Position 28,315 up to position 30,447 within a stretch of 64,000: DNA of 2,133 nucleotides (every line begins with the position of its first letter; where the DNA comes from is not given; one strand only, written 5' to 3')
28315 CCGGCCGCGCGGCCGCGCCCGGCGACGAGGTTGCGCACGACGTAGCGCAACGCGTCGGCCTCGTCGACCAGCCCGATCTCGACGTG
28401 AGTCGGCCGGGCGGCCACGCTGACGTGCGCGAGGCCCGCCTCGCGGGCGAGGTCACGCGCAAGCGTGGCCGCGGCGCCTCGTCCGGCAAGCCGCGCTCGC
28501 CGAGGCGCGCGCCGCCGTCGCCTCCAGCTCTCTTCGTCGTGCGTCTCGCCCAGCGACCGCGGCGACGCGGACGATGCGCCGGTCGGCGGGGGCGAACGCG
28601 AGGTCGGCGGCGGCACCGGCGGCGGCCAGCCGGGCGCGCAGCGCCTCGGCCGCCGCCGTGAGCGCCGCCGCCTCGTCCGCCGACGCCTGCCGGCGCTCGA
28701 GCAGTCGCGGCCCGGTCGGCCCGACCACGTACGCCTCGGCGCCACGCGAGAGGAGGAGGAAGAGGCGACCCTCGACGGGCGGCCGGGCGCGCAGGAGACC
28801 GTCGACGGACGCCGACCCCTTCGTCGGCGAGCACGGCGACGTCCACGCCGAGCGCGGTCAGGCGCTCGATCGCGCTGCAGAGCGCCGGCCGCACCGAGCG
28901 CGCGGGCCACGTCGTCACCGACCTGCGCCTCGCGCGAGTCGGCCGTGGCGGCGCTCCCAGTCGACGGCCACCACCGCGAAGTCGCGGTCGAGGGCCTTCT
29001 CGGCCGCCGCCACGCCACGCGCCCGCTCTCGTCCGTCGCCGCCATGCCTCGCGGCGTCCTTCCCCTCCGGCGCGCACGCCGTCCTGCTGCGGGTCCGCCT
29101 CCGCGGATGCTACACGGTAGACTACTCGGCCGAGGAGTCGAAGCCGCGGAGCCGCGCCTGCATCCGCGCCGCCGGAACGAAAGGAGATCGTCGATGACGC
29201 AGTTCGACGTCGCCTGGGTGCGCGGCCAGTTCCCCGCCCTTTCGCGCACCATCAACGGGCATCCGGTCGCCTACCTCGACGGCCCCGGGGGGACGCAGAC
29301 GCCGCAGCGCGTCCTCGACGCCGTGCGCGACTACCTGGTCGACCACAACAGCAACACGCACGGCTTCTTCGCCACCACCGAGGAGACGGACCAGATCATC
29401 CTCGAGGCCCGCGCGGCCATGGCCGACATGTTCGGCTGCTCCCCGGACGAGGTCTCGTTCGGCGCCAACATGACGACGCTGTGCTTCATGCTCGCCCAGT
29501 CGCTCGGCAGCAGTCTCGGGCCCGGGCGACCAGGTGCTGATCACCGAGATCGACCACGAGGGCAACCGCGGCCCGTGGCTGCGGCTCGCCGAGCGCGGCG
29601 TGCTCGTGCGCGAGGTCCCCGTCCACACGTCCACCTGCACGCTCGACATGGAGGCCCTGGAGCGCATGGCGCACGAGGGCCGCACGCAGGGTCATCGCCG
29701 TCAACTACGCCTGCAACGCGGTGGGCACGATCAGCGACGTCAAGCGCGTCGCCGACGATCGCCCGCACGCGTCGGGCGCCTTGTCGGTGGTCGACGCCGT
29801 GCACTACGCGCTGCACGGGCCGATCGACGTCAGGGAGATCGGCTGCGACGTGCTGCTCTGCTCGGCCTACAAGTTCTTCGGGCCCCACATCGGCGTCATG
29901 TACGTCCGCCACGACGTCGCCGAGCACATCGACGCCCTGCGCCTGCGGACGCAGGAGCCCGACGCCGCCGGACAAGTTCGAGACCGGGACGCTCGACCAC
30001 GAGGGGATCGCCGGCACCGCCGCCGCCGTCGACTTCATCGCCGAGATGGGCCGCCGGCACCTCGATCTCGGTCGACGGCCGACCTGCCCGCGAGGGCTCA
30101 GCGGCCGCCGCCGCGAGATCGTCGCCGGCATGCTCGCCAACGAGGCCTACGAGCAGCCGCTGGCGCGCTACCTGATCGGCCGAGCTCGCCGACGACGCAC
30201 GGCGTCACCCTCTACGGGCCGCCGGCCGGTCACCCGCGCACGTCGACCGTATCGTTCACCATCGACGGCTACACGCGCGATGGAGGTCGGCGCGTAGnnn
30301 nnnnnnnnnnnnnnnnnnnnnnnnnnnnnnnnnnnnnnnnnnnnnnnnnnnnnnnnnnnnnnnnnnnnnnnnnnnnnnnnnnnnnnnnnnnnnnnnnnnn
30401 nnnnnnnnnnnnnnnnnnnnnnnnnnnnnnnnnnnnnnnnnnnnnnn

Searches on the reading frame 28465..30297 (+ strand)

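Call 20: search_protein_families(library=pfam, proteins=[window:28465-30297:+], max_evalue=0.001)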
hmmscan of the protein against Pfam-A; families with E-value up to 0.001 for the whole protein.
window:28465-30297:+ (610 aa): 1 family
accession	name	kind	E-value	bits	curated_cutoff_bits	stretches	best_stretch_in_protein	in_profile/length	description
PF00266.25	Aminotran_5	-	1.1e-12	48.1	21.5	1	270-355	2-89/371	Aminotransferase class-V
